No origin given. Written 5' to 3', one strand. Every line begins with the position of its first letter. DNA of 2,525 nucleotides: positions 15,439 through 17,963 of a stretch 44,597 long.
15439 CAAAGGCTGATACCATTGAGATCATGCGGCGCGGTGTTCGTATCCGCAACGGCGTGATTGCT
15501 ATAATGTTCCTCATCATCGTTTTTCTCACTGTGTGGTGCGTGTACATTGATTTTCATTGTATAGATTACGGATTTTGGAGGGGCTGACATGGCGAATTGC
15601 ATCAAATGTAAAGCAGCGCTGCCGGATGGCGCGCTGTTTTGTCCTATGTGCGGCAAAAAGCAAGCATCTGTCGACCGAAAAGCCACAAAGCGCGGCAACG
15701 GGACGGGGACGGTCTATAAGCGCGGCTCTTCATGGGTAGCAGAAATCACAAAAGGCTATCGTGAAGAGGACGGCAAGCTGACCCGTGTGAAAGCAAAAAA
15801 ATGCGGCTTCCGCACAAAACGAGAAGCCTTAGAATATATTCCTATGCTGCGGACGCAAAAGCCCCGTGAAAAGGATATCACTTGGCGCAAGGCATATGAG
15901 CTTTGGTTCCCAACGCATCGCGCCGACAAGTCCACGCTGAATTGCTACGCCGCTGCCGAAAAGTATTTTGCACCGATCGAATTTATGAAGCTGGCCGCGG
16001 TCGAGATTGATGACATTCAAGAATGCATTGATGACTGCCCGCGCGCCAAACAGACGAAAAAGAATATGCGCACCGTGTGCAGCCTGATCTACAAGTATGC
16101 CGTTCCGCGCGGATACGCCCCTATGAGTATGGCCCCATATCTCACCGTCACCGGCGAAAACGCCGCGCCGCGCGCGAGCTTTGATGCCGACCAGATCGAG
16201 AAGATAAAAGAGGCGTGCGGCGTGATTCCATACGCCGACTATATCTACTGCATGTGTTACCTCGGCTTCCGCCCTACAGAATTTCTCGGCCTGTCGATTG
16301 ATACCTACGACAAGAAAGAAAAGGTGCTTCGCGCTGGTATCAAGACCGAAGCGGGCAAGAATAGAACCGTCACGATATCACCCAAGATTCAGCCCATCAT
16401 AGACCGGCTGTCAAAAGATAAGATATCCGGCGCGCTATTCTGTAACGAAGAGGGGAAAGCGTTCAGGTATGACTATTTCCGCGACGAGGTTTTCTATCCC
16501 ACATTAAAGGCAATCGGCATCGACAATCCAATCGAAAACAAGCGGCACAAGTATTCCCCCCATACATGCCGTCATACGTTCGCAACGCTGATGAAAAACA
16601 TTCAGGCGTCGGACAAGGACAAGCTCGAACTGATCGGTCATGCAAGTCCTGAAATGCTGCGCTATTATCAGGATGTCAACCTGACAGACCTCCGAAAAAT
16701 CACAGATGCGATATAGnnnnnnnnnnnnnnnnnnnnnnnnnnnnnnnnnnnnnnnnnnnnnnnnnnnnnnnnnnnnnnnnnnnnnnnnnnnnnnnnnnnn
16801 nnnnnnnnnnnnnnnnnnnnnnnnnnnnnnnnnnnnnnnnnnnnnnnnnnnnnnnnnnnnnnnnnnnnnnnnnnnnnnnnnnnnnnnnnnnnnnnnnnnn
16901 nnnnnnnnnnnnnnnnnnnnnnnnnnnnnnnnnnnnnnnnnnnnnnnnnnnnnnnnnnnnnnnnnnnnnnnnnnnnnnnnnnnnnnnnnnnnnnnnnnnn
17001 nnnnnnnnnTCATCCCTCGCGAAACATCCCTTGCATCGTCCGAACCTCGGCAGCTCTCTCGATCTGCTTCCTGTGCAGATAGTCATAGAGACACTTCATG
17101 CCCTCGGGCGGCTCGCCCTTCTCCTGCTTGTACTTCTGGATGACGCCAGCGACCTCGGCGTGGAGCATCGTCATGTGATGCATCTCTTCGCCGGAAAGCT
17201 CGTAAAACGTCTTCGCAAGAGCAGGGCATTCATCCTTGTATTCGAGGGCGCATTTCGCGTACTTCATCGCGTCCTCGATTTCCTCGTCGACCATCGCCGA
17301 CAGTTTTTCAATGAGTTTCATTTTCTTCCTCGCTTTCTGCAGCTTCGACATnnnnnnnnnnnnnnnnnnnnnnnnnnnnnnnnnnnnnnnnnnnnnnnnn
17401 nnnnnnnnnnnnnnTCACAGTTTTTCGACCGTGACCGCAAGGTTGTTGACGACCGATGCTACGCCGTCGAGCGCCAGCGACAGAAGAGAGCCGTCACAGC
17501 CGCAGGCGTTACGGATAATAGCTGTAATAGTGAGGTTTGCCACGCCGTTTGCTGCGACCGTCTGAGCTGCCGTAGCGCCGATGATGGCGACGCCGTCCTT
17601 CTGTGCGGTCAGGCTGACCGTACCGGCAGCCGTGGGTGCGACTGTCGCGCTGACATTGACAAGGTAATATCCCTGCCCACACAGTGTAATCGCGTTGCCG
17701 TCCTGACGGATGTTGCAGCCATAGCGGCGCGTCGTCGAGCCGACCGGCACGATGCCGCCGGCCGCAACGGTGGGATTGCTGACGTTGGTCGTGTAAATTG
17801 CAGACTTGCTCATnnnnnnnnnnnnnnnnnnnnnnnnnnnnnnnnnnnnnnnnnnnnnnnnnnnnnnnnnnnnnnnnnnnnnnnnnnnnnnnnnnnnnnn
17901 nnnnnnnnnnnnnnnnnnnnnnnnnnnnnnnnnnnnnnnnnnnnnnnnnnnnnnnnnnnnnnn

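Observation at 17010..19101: Five-gene accessory cassette next to attP, insulated by terminators, encoding unusual surface-type proteins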

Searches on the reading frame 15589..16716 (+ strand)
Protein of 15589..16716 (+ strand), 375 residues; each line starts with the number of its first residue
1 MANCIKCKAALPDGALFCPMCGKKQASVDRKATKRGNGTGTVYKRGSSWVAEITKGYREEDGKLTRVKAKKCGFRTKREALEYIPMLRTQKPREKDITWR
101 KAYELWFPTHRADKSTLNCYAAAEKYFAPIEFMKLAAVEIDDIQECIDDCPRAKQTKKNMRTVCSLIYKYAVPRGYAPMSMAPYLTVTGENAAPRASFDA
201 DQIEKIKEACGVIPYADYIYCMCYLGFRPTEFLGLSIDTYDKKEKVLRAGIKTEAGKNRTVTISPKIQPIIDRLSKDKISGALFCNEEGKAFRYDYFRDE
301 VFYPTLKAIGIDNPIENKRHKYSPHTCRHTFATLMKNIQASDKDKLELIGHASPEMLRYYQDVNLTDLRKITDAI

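Call 3: search_protein_families(library=pfam, proteins=[window:15589-16716:+], max_evalue=0.1)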
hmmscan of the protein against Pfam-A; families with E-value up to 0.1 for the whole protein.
window:15589-16716:+ (375 aa): 6 families
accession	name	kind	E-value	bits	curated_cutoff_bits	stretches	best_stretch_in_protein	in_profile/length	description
PF00589.27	Phage_integrase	-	6.4e-15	55.8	27.1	1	198-364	3-169/172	Phage integrase family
PF13240.11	Zn_Ribbon_1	-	0.00038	20.6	25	1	4-24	2-22/23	zinc-ribbon domain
PF12773.13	DZR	-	0.00041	20.9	27.3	1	4-25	1-22/45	Double zinc ribbon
PF13248.11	Zn_ribbon_3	-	0.0026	17.6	27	1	1-24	2-25/26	zinc-ribbon domain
PF14657.12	Arm-DNA-bind_4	-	0.019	15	22.3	1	53-84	6-35/47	Arm DNA-binding domain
PF22022.2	Phage_int_M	-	0.059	14.1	27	0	118-178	23-86/96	Phage integrase central domain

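Call 4: search_protein_families(library=phrogs, proteins=[window:15589-16716:+], max_evalue=0.1)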
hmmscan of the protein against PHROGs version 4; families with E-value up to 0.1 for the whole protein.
window:15589-16716:+ (375 aa): 6 families
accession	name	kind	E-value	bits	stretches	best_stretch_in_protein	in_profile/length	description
phrog_1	-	integration and excision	1.3e-42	147.9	1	42-373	112-445/611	integrase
phrog_216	-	integration and excision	8.6e-17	62.2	1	158-370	16-231/301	integrase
phrog_16880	-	DNA, RNA and nucleotide metabolism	0.00058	20.8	1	22-71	78-131/162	endonuclease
phrog_7269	-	integration and excision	0.011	16.6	1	300-365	11-71/89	integrase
phrog_7685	-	integration and excision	0.022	15.3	1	318-363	177-223/240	integrase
phrog_6586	-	unknown function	0.063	14.2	0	3-38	5-43/129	-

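Call 100: find_related_loci(query=window:15589-16716:+, collection=viral_contigs, flank=6000)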
Query window:15589-16716:+ (375 aa) in viral_contigs; peptide patterns used: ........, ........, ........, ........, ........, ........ (x = any residue, [..] = any of these).
110 stretches matched a pattern; 107 encode a relative of the query (tblastn E <= 1e-3); the best 80 are kept; 78 distinct loci.
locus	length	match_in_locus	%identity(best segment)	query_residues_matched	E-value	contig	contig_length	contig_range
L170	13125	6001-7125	100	1-375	0e+0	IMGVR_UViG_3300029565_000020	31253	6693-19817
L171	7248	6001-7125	100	1-375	0e+0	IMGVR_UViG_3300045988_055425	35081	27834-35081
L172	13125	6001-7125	100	1-375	0e+0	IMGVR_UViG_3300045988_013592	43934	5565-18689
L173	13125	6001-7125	99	1-375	0e+0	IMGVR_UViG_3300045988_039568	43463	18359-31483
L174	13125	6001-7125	99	1-375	0e+0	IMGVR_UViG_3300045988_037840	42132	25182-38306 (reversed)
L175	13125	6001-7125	99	1-375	0e+0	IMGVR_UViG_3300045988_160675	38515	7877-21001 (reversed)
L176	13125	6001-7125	99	1-375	0e+0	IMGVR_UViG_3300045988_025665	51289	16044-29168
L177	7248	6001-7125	99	1-375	0e+0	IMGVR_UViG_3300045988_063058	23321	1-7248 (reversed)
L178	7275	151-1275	99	1-375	0e+0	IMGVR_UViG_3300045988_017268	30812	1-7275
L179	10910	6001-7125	99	1-375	0e+0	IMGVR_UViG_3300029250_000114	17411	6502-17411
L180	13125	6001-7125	99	1-375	0e+0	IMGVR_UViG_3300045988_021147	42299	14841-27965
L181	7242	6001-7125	99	1-375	0e+0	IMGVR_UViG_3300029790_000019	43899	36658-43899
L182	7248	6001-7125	99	1-375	0e+0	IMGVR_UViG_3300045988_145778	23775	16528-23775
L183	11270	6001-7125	99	1-375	0e+0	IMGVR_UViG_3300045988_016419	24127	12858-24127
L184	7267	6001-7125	99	1-375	0e+0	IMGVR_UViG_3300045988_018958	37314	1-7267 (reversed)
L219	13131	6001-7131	51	3-375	2e-127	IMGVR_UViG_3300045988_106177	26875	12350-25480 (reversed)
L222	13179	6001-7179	45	3-375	7e-104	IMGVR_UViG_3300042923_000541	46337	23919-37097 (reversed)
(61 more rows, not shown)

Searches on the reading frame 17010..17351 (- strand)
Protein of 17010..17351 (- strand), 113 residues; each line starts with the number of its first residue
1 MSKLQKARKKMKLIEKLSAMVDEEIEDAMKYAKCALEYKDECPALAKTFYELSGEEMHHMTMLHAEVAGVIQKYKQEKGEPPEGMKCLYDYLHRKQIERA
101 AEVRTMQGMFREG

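Call 3: search_protein_families(library=pfam, proteins=[window:17010-17351:-], max_evalue=0.1)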
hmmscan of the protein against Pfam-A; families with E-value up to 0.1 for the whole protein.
window:17010-17351:- (113 aa): 1 family
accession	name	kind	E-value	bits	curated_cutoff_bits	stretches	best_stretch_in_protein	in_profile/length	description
PF02915.23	Rubrerythrin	-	0.0073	17.1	22.8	1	21-69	7-55/137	Rubrerythrin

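Call 4: search_protein_families(library=phrogs, proteins=[window:17010-17351:-], max_evalue=0.1)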
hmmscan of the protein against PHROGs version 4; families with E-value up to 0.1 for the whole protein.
window:17010-17351:- (113 aa): 2 families
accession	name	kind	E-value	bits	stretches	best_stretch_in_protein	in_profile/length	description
phrog_7573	-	unknown function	0.03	14.8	1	12-78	24-87/248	-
phrog_1448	-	unknown function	0.033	14.9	1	23-83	96-158/190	-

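Call 24: search_protein_families(library=ncbifam, proteins=[window:17010-17351:-], max_evalue=0.1)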
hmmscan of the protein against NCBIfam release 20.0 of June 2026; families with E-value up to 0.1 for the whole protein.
window:17010-17351:- (113 aa): 1 family
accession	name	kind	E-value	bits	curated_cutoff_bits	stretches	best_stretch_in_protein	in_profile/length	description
NF045676.1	FeExpMbfA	equivalog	0.0034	16.8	450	1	15-65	11-61/318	iron exporter MbfA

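Call 41: search_protein_families(library=padloc, proteins=[window:17010-17351:-], max_evalue=0.1)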
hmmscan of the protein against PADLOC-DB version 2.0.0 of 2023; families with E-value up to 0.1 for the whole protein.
window:17010-17351:- (113 aa): 0 families

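Call 52: search_solved_structures(query=A7, max_evalue=1, show_alignments=2)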
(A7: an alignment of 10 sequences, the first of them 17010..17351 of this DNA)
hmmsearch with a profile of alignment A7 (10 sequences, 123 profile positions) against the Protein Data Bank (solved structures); distinct sequences matched with E-value up to 1: 34.
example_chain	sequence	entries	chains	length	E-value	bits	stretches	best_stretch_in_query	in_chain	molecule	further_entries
8w1d_A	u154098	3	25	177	0.00024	24.2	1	21-80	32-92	DPS-LIKE PROTEIN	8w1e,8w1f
8sqo_A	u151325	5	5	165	0.00031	23.9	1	24-79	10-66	Bacterioferritin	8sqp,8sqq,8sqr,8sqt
9gzu_A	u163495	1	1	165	0.00031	23.9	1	24-79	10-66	Bacterioferritin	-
3fvb_A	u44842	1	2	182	0.00049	23.2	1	24-79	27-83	Bacterioferritin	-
4am2_A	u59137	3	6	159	0.00065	22.8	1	24-77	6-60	BACTERIOFERRITIN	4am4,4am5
3qd8_A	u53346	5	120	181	0.00075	22.6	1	27-80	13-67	Probable bacterioferritin BfrB | Ferritin BfrB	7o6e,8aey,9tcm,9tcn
3oj5_A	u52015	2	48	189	0.00082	22.5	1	27-80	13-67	Ferritin family protein | Probable bacterioferritin BfrB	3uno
9qq4_A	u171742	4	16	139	0.0059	19.8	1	24-81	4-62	Bacterioferritin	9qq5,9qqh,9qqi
3gvy_A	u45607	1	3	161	0.0073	19.5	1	24-78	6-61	Bacterioferritin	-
1jgc_A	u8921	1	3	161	0.0093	19.1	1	24-78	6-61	bacterioferritin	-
2oh3_A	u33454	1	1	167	0.0093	19.1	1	21-102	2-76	COG1633: Uncharacterized conserved protein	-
7y6f_A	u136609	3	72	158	0.047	16.9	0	25-78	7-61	Bacterioferritin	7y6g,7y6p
8jax_A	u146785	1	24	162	0.049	16.8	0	25-78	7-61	Bacterioferritin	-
1nf4_A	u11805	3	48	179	0.049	16.8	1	17-75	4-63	bacterioferritin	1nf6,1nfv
5xx9_A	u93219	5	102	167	0.053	16.7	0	25-78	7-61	Bacterioferritin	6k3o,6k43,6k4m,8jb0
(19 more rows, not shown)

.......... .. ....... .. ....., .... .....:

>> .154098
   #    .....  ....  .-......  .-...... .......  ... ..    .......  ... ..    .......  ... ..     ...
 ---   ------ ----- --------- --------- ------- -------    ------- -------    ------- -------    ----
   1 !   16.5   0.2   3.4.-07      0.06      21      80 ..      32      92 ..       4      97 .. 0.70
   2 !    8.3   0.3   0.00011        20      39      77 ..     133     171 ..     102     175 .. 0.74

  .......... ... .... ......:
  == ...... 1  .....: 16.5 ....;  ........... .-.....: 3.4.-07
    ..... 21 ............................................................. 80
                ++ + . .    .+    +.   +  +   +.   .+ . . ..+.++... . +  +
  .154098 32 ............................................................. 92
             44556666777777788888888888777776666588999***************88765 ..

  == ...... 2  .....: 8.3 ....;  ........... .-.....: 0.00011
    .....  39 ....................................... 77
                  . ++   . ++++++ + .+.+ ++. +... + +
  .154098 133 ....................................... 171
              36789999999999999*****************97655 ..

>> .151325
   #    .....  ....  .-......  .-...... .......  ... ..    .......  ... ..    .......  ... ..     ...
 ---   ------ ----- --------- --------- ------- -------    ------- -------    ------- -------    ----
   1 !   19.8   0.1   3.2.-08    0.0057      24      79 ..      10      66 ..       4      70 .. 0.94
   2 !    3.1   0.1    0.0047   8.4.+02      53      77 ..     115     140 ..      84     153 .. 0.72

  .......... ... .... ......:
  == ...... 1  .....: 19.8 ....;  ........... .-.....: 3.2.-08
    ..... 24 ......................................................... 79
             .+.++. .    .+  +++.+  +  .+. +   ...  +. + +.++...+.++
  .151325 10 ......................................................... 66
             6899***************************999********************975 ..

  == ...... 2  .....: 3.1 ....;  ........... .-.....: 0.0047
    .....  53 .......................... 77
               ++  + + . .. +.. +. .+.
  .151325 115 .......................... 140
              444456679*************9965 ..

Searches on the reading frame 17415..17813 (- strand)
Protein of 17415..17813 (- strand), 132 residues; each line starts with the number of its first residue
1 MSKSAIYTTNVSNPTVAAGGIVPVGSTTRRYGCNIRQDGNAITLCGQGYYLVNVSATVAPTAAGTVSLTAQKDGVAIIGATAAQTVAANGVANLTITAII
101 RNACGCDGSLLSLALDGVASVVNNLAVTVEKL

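Call 3: search_protein_families(library=pfam, proteins=[window:17415-17813:-], max_evalue=0.1)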
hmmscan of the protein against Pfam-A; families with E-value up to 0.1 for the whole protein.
window:17415-17813:- (132 aa): 2 families
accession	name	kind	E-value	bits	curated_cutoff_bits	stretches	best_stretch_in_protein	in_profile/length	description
PF18573.7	BclA_C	-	0.00016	22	38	1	7-122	2-112/128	BclA C-terminal domain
PF16640.11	Big_3_5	-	0.054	14.5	35.5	1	52-99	14-58/88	Bacterial Ig-like domain (group 3)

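Call 4: search_protein_families(library=phrogs, proteins=[window:17415-17813:-], max_evalue=0.1)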
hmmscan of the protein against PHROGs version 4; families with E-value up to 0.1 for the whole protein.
window:17415-17813:- (132 aa): 1 family
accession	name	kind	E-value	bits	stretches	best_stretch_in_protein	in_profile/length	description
phrog_563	-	head and packaging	0.082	13.5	1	37-99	88-165/173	virion structural protein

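Call 17: find_homologous_proteins(query=window:17415-17813:-)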
Query window:17415-17813:- (132 aa): 572 proteins with E <= 0.001 among 775 candidates; the best 120 are listed.
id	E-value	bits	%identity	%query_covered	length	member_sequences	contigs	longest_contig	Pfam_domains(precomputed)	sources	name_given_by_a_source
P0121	8.8e-73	260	99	100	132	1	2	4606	-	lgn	-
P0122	1.2e-72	259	99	100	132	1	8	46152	-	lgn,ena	-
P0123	1.5e-72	259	98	100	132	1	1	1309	-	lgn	-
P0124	3.7e-72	258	98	100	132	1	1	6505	-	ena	-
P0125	3.7e-72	258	98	100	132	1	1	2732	-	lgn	-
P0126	4.2e-72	258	98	100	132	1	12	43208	-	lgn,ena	-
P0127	1.3e-71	256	98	100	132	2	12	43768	-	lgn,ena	-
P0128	1.4e-71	256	97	100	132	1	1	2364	-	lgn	-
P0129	1.6e-71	256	98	100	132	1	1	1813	-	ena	-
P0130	2.1e-71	255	97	100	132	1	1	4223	-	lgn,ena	-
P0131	2.2e-71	255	98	100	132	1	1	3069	-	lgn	-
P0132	2.5e-71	255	97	100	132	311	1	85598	-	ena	-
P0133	2.9e-71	255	97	100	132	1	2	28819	-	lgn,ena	-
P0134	2.9e-71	255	97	100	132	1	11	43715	-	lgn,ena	-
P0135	3.0e-71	255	97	100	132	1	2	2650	-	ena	-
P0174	1.3e-64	233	86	100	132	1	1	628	PF18573.8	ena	-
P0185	2.4e-62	226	85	100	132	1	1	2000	PF18573.8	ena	-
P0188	5.2e-62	225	86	100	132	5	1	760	PF18573.8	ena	-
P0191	2.6e-61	223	83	100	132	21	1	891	PF18573.8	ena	-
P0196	5.1e-60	219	83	100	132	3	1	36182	PF18573.8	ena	-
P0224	1.2e-56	208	87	89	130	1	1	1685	PF18573.8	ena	-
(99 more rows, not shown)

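Call 24: search_protein_families(library=ncbifam, proteins=[window:17415-17813:-], max_evalue=0.1)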
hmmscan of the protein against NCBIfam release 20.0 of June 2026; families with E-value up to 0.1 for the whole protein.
window:17415-17813:- (132 aa): 0 families

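Call 41: search_protein_families(library=padloc, proteins=[window:17415-17813:-], max_evalue=0.1)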
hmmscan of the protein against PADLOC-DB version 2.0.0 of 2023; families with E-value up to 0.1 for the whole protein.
window:17415-17813:- (132 aa): 0 families

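Call 104: search_solved_structures(query=A12, max_evalue=1, show_alignments=1)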
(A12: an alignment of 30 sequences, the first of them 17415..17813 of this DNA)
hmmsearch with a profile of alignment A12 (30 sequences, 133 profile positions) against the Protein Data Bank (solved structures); distinct sequences matched with E-value up to 1: 8.
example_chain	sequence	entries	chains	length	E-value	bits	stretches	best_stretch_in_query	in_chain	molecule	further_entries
2z5w_A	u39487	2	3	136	0.00056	23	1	16-132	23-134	BclA protein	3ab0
2r6q_A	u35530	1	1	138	0.00092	22.3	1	16-132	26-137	BclA protein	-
3twi_A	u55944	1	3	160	0.0012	21.9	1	16-132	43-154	BclA protein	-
1wck_A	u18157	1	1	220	0.0033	20.5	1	16-132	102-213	BCLA PROTEIN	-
3tyj_A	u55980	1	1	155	0.0074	19.4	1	16-132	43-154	BclA protein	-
9k09_A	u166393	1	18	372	0.027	17.6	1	61-122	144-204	Tail fiber protein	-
7aef_q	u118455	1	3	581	0.27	14.4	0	53-99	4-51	Phosphoserine phosphatase SerB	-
6lbe_B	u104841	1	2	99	0.39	13.8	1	63-100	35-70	Beta-2-microglobulin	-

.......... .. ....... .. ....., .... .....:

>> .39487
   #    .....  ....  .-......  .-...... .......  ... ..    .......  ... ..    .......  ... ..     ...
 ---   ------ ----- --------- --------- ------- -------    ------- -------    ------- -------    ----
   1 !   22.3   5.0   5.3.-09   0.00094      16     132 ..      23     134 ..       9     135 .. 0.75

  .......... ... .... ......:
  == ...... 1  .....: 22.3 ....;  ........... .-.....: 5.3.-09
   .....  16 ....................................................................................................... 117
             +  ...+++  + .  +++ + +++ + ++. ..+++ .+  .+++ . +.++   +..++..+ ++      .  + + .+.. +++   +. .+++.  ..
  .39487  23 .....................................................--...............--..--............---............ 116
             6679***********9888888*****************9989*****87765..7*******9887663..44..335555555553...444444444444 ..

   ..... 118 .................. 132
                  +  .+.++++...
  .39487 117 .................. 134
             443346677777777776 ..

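Call 105: search_protein_families(library=pfam, alignment_id=A12, max_evalue=0.001)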
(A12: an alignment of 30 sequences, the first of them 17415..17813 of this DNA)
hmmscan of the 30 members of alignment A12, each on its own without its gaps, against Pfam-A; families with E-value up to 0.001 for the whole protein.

A. member 1, window:17415-17813:- (132 aa): 1 family
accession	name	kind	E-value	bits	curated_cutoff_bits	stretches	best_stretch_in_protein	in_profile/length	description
PF18573.7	BclA_C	-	0.00016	22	38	1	7-122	2-112/128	BclA C-terminal domain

B. families by the number of members that match (of 30 scanned): 1 family
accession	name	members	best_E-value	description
PF18573.7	BclA_C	11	5e-09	BclA C-terminal domain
